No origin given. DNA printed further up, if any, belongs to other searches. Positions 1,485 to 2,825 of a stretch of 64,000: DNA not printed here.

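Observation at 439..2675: Tandem 'split NtrC': a sensor-less but complete sigma-54 activator next to a receiver-AAA+ protein that lacks both the GAFTGA loop and a DNA-binding domain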

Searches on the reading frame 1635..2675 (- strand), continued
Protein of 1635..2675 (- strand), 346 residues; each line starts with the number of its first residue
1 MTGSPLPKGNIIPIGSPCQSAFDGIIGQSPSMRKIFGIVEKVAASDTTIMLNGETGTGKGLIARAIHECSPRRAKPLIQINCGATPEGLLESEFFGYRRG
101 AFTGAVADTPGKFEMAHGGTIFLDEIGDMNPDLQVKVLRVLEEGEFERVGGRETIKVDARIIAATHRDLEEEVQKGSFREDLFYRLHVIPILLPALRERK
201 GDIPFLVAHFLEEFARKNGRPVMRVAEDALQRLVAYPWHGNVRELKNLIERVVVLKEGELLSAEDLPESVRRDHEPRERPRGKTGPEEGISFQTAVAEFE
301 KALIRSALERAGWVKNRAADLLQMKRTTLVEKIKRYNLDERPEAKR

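Call 60: find_homologous_proteins(query=window:1635-2675:-, max_evalue=1e-30)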
Query window:1635-2675:- (346 aa): 8000 proteins with E <= 1e-30 among 8000 candidates; the best 120 are listed.
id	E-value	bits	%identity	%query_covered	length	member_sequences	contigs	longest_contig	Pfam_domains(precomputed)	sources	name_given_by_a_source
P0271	7.0e-225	764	99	100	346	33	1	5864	PF00158.33,PF07724.21,PF25601.2,PF02954.26,PF14532.13,PF07728.21,PF01078.28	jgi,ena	jgi:transcriptional regulator with GAF, ATPase, and Fis domain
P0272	6.1e-204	695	92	100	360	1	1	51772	PF00158.33,PF07724.21,PF25601.2,PF02954.26,PF14532.13,PF07728.21,PF01078.28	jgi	jgi:sigma-54 dependent transcriptional regulator, flagellar regulatory protein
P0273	2.2e-202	690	89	100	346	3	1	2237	PF00158.33,PF07724.21,PF25601.2,PF02954.26,PF14532.13,PF07728.21,PF01078.28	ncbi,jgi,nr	ncbi:MAG TPA: sigma-54 dependent transcriptional regulator [Desulfobacterales bacterium]|jgi:sigma-5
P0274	2.3e-200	683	89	100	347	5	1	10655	PF00158.33,PF07724.21,PF25601.2,PF02954.26,PF14532.13,PF07728.21,PF01078.28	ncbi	-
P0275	5.5e-199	679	88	100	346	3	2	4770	PF00158.33,PF07724.21,PF25601.2,PF02954.26,PF14532.13,PF07728.21,PF01078.28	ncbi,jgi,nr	ncbi:MAG: sigma-54 dependent transcriptional regulator [Desulfobacterales bacterium]|jgi:transcripti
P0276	3.6e-189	646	98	86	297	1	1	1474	PF00158.33,PF25601.2,PF02954.26,PF14532.13,PF07728.21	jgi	jgi:transcriptional regulator with GAF, ATPase, and Fis domain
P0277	1.1e-181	622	82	100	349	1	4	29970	PF00158.33,PF25601.2,PF02954.26,PF14532.13,PF07728.21,PF01078.28,PF13191.13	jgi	jgi:transcriptional regulator with GAF, ATPase, and Fis domain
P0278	1.2e-177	608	81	100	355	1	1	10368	PF00158.33,PF25601.2,PF02954.26,PF14532.13,PF07728.21,PF01078.28,PF13191.13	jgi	jgi:DNA-binding NtrC family response regulator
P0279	6.2e-177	606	81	99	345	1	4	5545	PF00158.33,PF07724.21,PF25601.2,PF02954.26,PF14532.13,PF07728.21,PF01078.28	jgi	jgi:transcriptional regulator with PAS, ATPase and Fis domain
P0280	4.0e-174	597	81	99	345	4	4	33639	PF00158.33,PF07724.21,PF25601.2,PF02954.26,PF14532.13,PF07728.21,PF01078.28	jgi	jgi:transcriptional regulator with PAS, ATPase and Fis domain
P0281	1.1e-173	595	81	98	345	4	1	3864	PF00158.33,PF07724.21,PF25601.2,PF02954.26,PF14532.13,PF07728.21,PF01078.28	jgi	jgi:transcriptional regulator with PAS, ATPase and Fis domain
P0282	3.6e-173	594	79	98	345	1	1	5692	PF00158.33,PF25601.2,PF02954.26,PF14532.13,PF07728.21,PF01078.28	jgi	jgi:transcriptional regulator with PAS, ATPase and Fis domain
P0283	3.1e-172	591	79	98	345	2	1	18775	PF00158.33,PF07724.21,PF25601.2,PF02954.26,PF14532.13,PF07728.21,PF01078.28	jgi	jgi:transcriptional regulator with GAF, ATPase, and Fis domain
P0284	1.3e-171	589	78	98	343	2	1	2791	PF00158.33,PF07724.21,PF25601.2,PF02954.26,PF14532.13,PF07728.21,PF01078.28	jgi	jgi:transcriptional regulator with GAF, ATPase, and Fis domain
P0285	3.0e-171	587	78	99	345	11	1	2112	PF00158.33,PF25601.2,PF02954.26,PF14532.13,PF07728.21,PF01078.28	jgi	-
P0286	3.7e-171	587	80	99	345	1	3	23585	PF00158.33,PF07724.21,PF25601.2,PF02954.26,PF14532.13,PF07728.21,PF01078.28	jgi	jgi:transcriptional regulator with GAF, ATPase, and Fis domain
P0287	5.6e-171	586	79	99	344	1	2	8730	PF00158.33,PF07724.21,PF25601.2,PF02954.26,PF14532.13,PF07728.21,PF01078.28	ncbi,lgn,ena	-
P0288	7.0e-171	586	78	98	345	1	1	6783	PF00158.33,PF07724.21,PF25601.2,PF02954.26,PF14532.13,PF07728.21,PF01078.28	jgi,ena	-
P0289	7.7e-171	586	78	99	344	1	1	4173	PF00158.33,PF07724.21,PF25601.2,PF02954.26,PF14532.13,PF07728.21,PF01078.28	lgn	-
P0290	1.8e-170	585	78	99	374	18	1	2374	PF00158.33,PF25601.2,PF02954.26,PF14532.13,PF07728.21,PF01078.28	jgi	jgi:transcriptional regulator with GAF, ATPase, and Fis domain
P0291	2.1e-170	585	79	99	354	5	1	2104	PF00158.33,PF07724.21,PF25601.2,PF02954.26,PF14532.13,PF07728.21,PF01078.28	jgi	-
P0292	2.4e-170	584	77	98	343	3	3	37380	PF00158.33,PF07724.21,PF25601.2,PF02954.26,PF14532.13,PF07728.21,PF01078.28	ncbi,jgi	-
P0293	3.2e-170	584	79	98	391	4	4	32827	PF00158.33,PF07724.21,PF25601.2,PF02954.26,PF14532.13,PF07728.21,PF01078.28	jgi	jgi:transcriptional regulator with PAS, ATPase and Fis domain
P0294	3.7e-170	584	78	99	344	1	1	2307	PF00158.33,PF07724.21,PF25601.2,PF02954.26,PF14532.13,PF07728.21,PF01078.28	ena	-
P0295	5.9e-170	583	79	98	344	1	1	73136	PF00158.33,PF25601.2,PF02954.26,PF14532.13,PF07728.21,PF01078.28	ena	-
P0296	8.7e-170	583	79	98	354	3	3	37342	PF00158.33,PF07724.21,PF25601.2,PF02954.26,PF14532.13,PF07728.21,PF01078.28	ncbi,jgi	jgi:transcriptional regulator with GAF, ATPase, and Fis domain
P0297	8.8e-170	583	79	98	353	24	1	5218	PF00158.33,PF25601.2,PF02954.26,PF14532.13,PF07728.21,PF01078.28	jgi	jgi:transcriptional regulator with GAF, ATPase, and Fis domain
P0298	1.2e-169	582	79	99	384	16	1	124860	PF00158.33,PF07724.21,PF25601.2,PF02954.26,PF14532.13,PF07728.21,PF01078.28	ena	-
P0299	1.6e-169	582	78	98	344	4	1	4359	PF00158.33,PF07724.21,PF25601.2,PF02954.26,PF14532.13,PF07728.21,PF01078.28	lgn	-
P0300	2.6e-169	581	78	98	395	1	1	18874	PF00158.33,PF07724.21,PF25601.2,PF02954.26,PF14532.13,PF07728.21,PF01078.28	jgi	jgi:transcriptional regulator with GAF, ATPase, and Fis domain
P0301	2.6e-169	581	79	98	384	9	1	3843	PF00158.33,PF07724.21,PF25601.2,PF02954.26,PF14532.13,PF07728.21,PF01078.28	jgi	jgi:transcriptional regulator with GAF, ATPase, and Fis domain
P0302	6.5e-169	580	76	99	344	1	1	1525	PF00158.33,PF25601.2,PF02954.26,PF14532.13,PF07728.21,PF01078.28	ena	-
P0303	1.7e-168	578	76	98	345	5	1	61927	PF00158.33,PF07724.21,PF25601.2,PF02954.26,PF14532.13,PF07728.21,PF01078.28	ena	-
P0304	4.3e-168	577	77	98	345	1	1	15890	PF00158.33,PF07724.21,PF25601.2,PF02954.26,PF14532.13,PF07728.21,PF01078.28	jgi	jgi:transcriptional regulator with GAF, ATPase, and Fis domain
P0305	4.8e-168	577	77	99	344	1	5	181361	PF00158.33,PF07724.21,PF25601.2,PF02954.26,PF14532.13,PF07728.21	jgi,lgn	jgi:DNA-binding NtrC family response regulator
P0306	4.8e-168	577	78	99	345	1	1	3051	PF00158.33,PF25601.2,PF02954.26,PF14532.13,PF07728.21,PF01078.28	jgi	jgi:transcriptional regulator with PAS, ATPase and Fis domain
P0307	6.5e-168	576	77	99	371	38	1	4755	PF00158.33,PF07724.21,PF25601.2,PF02954.26,PF14532.13,PF07728.21,PF01078.28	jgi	jgi:transcriptional regulator with GAF, ATPase, and Fis domain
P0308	9.9e-168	576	76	99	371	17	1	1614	PF00158.33,PF07724.21,PF25601.2,PF02954.26,PF14532.13,PF07728.21,PF01078.28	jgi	jgi:DNA-binding NtrC family response regulator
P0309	1.4e-167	575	77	99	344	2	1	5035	PF00158.33,PF07724.21,PF25601.2,PF02954.26,PF14532.13,PF07728.21,PF01078.28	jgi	jgi:DNA-binding NtrC family response regulator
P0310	2.0e-167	575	75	98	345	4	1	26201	PF00158.33,PF07724.21,PF25601.2,PF02954.26,PF14532.13,PF07728.21,PF01078.28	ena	-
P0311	2.2e-167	575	77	99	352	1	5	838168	PF00158.33,PF07724.21,PF25601.2,PF02954.26,PF14532.13,PF07728.21,PF01078.28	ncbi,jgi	jgi:DNA-binding NtrC family response regulator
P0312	2.4e-167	575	77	100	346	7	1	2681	PF00158.33,PF07724.21,PF25601.2,PF02954.26,PF14532.13,PF07728.21,PF01078.28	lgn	-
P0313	2.7e-167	574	81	96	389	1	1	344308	PF00158.33,PF07724.21,PF25601.2,PF02954.26,PF14532.13,PF07728.21,PF01078.28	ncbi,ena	-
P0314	3.4e-167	574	77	99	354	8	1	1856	PF00158.33,PF07724.21,PF25601.2,PF02954.26,PF14532.13,PF07728.21,PF01078.28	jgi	jgi:transcriptional regulator with GAF, ATPase, and Fis domain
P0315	4.3e-167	574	78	98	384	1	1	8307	PF00158.33,PF07724.21,PF25601.2,PF02954.26,PF14532.13,PF07728.21,PF01078.28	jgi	jgi:transcriptional regulator with GAF, ATPase, and Fis domain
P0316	3.3e-166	571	77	99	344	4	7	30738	PF00158.33,PF07724.21,PF25601.2,PF02954.26,PF14532.13,PF07728.21,PF01078.28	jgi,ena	jgi:transcriptional regulator with PAS, ATPase and Fis domain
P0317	4.3e-166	570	76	98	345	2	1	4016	PF00158.33,PF07724.21,PF25601.2,PF02954.26,PF14532.13,PF07728.21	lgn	-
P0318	7.5e-166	570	77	98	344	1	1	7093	PF00158.33,PF07724.21,PF25601.2,PF02954.26,PF14532.13,PF07728.21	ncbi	-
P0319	2.9e-165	568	75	98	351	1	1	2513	PF00158.33,PF07724.21,PF25601.2,PF02954.26,PF14532.13,PF07728.21,PF01078.28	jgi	jgi:sigma-54 dependent transcriptional regulator, flagellar regulatory protein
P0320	3.7e-164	564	76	98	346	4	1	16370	PF00158.33,PF07724.21,PF25601.2,PF02954.26,PF14532.13,PF07728.21,PF01078.28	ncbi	-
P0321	3.8e-164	564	76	98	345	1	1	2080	PF00158.33,PF07724.21,PF25601.2,PF02954.26,PF14532.13,PF07728.21,PF01078.28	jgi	-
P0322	5.1e-164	564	77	99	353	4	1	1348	PF00158.33,PF25601.2,PF02954.26,PF14532.13,PF07728.21,PF01078.28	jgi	jgi:transcriptional regulator with GAF, ATPase, and Fis domain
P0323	5.3e-164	564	76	98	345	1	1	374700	PF00158.33,PF07724.21,PF25601.2,PF02954.26,PF14532.13,PF07728.21,PF01078.28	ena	-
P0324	6.4e-164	563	76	98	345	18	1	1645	PF00158.33,PF07724.21,PF25601.2,PF02954.26,PF14532.13,PF07728.21,PF01078.28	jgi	-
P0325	1.5e-163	562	75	99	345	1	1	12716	PF00158.33,PF07724.21,PF25601.2,PF02954.26,PF14532.13,PF07728.21,PF01078.28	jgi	jgi:transcriptional regulator with GAF, ATPase, and Fis domain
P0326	1.5e-162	559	75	98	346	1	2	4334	PF00158.33,PF07724.21,PF25601.2,PF02954.26,PF14532.13,PF07728.21,PF01078.28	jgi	jgi:sigma-54 dependent transcriptional regulator, flagellar regulatory protein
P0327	1.6e-162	559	76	98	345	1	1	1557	PF00158.33,PF07724.21,PF25601.2,PF02954.26,PF14532.13,PF07728.21,PF01078.28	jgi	-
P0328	3.5e-162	558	75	99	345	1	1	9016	PF00158.33,PF07724.21,PF25601.2,PF02954.26,PF14532.13,PF07728.21,PF01078.28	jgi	jgi:sigma-54 specific flagellar transcriptional regulator A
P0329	6.7e-162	557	76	98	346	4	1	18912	PF00158.33,PF07724.21,PF25601.2,PF02954.26,PF14532.13,PF07728.21,PF01078.28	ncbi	-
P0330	7.1e-162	557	73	98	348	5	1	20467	PF00158.33,PF07724.21,PF25601.2,PF02954.26,PF14532.13,PF07728.21,PF01078.28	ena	-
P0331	9.0e-162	556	75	99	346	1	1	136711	PF00158.33,PF07724.21,PF25601.2,PF02954.26,PF14532.13,PF07728.21,PF01078.28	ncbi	ncbi:MAG: sigma-54 dependent transcriptional regulator [Desulfobacterales bacterium]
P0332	1.5e-161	556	75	99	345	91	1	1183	PF00158.33,PF07724.21,PF25601.2,PF02954.26,PF14532.13,PF07728.21,PF01078.28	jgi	jgi:DNA-binding NtrC family response regulator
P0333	5.2e-161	554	75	99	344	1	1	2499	PF00158.33,PF25601.2,PF02954.26,PF14532.13,PF07728.21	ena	-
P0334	5.2e-161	554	76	99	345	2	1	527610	PF00158.33,PF07724.21,PF25601.2,PF02954.26,PF14532.13,PF07728.21,PF01078.28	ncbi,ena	-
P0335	6.8e-161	553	75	99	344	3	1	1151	PF00158.33,PF25601.2,PF02954.26,PF14532.13,PF07728.21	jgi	-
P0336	8.1e-161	553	75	99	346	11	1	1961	PF00158.33,PF07724.21,PF25601.2,PF02954.26,PF14532.13,PF07728.21,PF01078.28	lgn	-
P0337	3.9e-160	551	75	98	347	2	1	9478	PF00158.33,PF07724.21,PF25601.2,PF02954.26,PF14532.13,PF07728.21,PF01078.28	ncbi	-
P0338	5.8e-160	550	74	99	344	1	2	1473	PF00158.33,PF07724.21,PF25601.2,PF02954.26,PF14532.13,PF07728.21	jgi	-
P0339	8.1e-160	550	74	99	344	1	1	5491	PF00158.33,PF25601.2,PF02954.26,PF14532.13,PF07728.21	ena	-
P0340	1.7e-159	549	74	99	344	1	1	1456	PF00158.33,PF07724.21,PF25601.2,PF02954.26,PF14532.13,PF07728.21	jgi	jgi:sigma-54 dependent transcriptional regulator, flagellar regulatory protein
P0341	2.2e-159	548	80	90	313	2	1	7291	PF00158.33,PF07724.21,PF25601.2,PF02954.26,PF14532.13,PF07728.21,PF01078.28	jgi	jgi:DNA-binding NtrC family response regulator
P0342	2.3e-159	548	75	99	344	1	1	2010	PF00158.33,PF07724.21,PF25601.2,PF02954.26,PF14532.13,PF07728.21,PF01078.28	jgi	jgi:sigma-54 dependent transcriptional regulator, flagellar regulatory protein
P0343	3.0e-159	548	75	99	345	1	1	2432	PF00158.33,PF07724.21,PF25601.2,PF02954.26,PF14532.13,PF07728.21,PF01078.28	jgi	jgi:sigma-54 specific flagellar transcriptional regulator A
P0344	4.0e-159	548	74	99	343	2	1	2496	PF00158.33,PF07724.21,PF25601.2,PF02954.26,PF14532.13,PF07728.21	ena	-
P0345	9.3e-159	546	74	99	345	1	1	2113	PF00158.33,PF07724.21,PF25601.2,PF02954.26,PF14532.13,PF07728.21,PF01078.28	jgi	jgi:sigma-54 specific flagellar transcriptional regulator A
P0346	2.0e-158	545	74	99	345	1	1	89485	PF00158.33,PF07724.21,PF25601.2,PF02954.26,PF14532.13,PF07728.21,PF01078.28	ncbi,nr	ncbi:MAG: sigma-54-dependent Fis family transcriptional regulator [Deltaproteobacteria bacterium]|nr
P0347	6.9e-158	543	74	98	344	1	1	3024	PF00158.33,PF07724.21,PF25601.2,PF02954.26,PF14532.13,PF07728.21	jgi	jgi:sigma-54 specific flagellar transcriptional regulator A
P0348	7.5e-157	540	73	99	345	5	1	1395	PF00158.33,PF07724.21,PF25601.2,PF02954.26,PF14532.13,PF07728.21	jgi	jgi:sigma-54 specific flagellar transcriptional regulator A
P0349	1.4e-156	539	74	98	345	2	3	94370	PF00158.33,PF07724.21,PF25601.2,PF02954.26,PF14532.13,PF07728.21,PF01078.28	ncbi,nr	ncbi:MAG: sigma-54 dependent transcriptional regulator [Desulfobacterales bacterium]|nr:sigma-54 dep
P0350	6.1e-156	537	74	95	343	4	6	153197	PF00158.33,PF25601.2,PF02954.26,PF14532.13,PF07728.21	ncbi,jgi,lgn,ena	-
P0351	2.2e-155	535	75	97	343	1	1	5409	PF00158.33,PF07724.21,PF25601.2,PF02954.26,PF00493.30,PF14532.13,PF07728.21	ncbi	-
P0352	2.7e-155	535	74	98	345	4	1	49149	PF00158.33,PF25601.2,PF02954.26,PF14532.13,PF07728.21,PF01078.28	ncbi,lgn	ncbi:MAG: sigma-54 dependent transcriptional regulator [Desulfobacterales bacterium]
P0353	3.2e-155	535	73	98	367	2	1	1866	PF00158.33,PF07724.21,PF25601.2,PF02954.26,PF14532.13,PF07728.21,PF01078.28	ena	-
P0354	4.0e-155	534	75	97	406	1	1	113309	PF00158.33,PF07724.21,PF25601.2,PF02954.26,PF14532.13,PF07728.21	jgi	-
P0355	1.0e-154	533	74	96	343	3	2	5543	PF00158.33,PF07724.21,PF25601.2,PF02954.26,PF14532.13,PF07728.21,PF01078.28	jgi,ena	jgi:transcriptional regulator with GAF, ATPase, and Fis domain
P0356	1.3e-154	533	73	99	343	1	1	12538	PF00158.33,PF07724.21,PF25601.2,PF02954.26,PF14532.13,PF07728.21,PF01078.28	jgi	jgi:transcriptional regulator with PAS, ATPase and Fis domain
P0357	1.8e-153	529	74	97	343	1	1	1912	PF00158.33,PF07724.21,PF25601.2,PF02954.26,PF14532.13,PF07728.21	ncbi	-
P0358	2.9e-153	528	72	99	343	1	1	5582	PF00158.33,PF07724.21,PF25601.2,PF02954.26,PF00493.30,PF14532.13,PF07728.21,PF01078.28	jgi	jgi:transcriptional regulator with PAS, ATPase and Fis domain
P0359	5.2e-153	527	71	100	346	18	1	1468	PF00158.33,PF07724.21,PF25601.2,PF02954.26,PF14532.13,PF07728.21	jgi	jgi:transcriptional regulator with PAS, ATPase and Fis domain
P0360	7.5e-153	527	72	100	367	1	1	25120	PF00158.33,PF07724.21,PF25601.2,PF02954.26,PF14532.13,PF07728.21,PF01078.28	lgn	-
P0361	8.6e-153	527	74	98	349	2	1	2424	PF00158.33,PF07724.21,PF25601.2,PF02954.26,PF14532.13,PF07728.21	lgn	-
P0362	1.2e-152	526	72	98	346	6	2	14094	PF00158.33,PF07724.21,PF25601.2,PF02954.26,PF14532.13,PF07728.21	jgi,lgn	-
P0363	2.9e-152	525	73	96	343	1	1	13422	PF00158.33,PF07724.21,PF25601.2,PF02954.26,PF14532.13,PF07728.21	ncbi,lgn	-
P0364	4.1e-152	524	73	99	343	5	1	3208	PF00158.33,PF07724.21,PF25601.2,PF02954.26,PF14532.13,PF07728.21,PF01078.28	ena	-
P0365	7.0e-152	524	72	99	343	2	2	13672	PF00158.33,PF07724.21,PF25601.2,PF02954.26,PF14532.13,PF07728.21,PF01078.28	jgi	jgi:transcriptional regulator with PAS, ATPase and Fis domain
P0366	1.8e-151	522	74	96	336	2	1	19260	PF00158.33,PF07724.21,PF25601.2,PF02954.26,PF18024.8,PF14532.13,PF07728.21,PF01078.28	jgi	jgi:transcriptional regulator with PAS, ATPase and Fis domain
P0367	3.5e-151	521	71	99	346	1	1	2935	PF00158.33,PF07724.21,PF25601.2,PF02954.26,PF14532.13,PF07728.21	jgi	jgi:sigma-54 specific flagellar transcriptional regulator A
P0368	6.6e-151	521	71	99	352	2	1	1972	PF00158.33,PF07724.21,PF25601.2,PF02954.26,PF14532.13,PF07728.21,PF01078.28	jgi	jgi:sigma-54 dependent transcriptional regulator, flagellar regulatory protein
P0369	8.5e-151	520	73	96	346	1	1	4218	PF00158.33,PF07724.21,PF25601.2,PF02954.26,PF14532.13,PF07728.21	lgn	-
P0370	1.3e-150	520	70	99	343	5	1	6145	PF00158.33,PF07724.21,PF25601.2,PF02954.26,PF14532.13,PF07728.21,PF01078.28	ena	-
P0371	1.6e-150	519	72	99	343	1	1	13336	PF00158.33,PF07724.21,PF25601.2,PF02954.26,PF14532.13,PF07728.21,PF01078.28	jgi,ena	-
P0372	2.1e-150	519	71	99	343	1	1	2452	PF00158.33,PF07724.21,PF25601.2,PF02954.26,PF14532.13,PF07728.21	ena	-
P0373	2.1e-150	519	72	98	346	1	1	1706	PF00158.33,PF07724.21,PF25601.2,PF02954.26,PF14532.13,PF07728.21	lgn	-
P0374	2.6e-150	519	72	98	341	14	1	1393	PF00158.33,PF07724.21,PF25601.2,PF02954.26,PF14532.13,PF07728.21,PF01078.28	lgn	-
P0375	2.8e-150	518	71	100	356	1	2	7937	PF00158.33,PF07724.21,PF25601.2,PF02954.26,PF00004.36,PF14532.13,PF07728.21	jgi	jgi:sigma-54 specific flagellar transcriptional regulator A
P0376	3.1e-150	518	72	99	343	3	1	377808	PF00158.33,PF07724.21,PF25601.2,PF02954.26,PF14532.13,PF07728.21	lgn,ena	-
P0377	8.2e-150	517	72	98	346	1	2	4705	PF00158.33,PF07724.21,PF25601.2,PF02954.26,PF14532.13,PF07728.21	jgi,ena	-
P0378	8.2e-150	517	72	98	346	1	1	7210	PF00158.33,PF07724.21,PF25601.2,PF02954.26,PF14532.13,PF07728.21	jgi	-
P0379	9.3e-150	517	71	100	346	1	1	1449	PF00158.33,PF07724.21,PF25601.2,PF02954.26,PF00004.36,PF14532.13,PF07728.21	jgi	-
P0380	1.3e-149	516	71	100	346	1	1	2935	PF00158.33,PF07724.21,PF25601.2,PF02954.26,PF00004.36,PF14532.13,PF07728.21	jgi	jgi:transcriptional regulator with GAF, ATPase, and Fis domain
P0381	2.0e-149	516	72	98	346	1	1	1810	PF00158.33,PF07724.21,PF25601.2,PF02954.26,PF14532.13,PF07728.21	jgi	-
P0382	2.3e-149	515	72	99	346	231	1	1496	PF00158.33,PF07724.21,PF25601.2,PF02954.26,PF00004.36,PF14532.13,PF07728.21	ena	-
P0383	2.5e-149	515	72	99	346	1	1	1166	PF00158.33,PF07724.21,PF25601.2,PF02954.26,PF14532.13,PF07728.21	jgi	jgi:transcriptional regulator with PAS, ATPase and Fis domain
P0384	2.6e-149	515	70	100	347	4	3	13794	PF00158.33,PF07724.21,PF25601.2,PF02954.26,PF00004.36,PF14532.13,PF07728.21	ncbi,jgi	-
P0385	5.8e-149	514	71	100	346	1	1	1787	PF00158.33,PF07724.21,PF25601.2,PF02954.26,PF00004.36,PF14532.13,PF07728.21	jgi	jgi:transcriptional regulator with PAS, ATPase and Fis domain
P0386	6.4e-149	514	70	100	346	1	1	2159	PF00158.33,PF07724.21,PF25601.2,PF02954.26,PF00004.36,PF14532.13,PF07728.21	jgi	jgi:transcriptional regulator with GAF, ATPase, and Fis domain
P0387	6.8e-149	514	70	99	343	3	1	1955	PF00158.33,PF07724.21,PF25601.2,PF02954.26,PF14532.13,PF07728.21,PF01078.28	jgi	jgi:transcriptional regulator with PAS, ATPase and Fis domain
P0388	9.3e-149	513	72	96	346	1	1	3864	PF00158.33,PF07724.21,PF25601.2,PF02954.26,PF14532.13,PF07728.21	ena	-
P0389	1.0e-148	513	70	100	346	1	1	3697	PF00158.33,PF07724.21,PF25601.2,PF02954.26,PF14532.13,PF07728.21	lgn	-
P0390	1.1e-148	513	70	99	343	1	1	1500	PF00158.33,PF07724.21,PF25601.2,PF02954.26,PF14532.13,PF07728.21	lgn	-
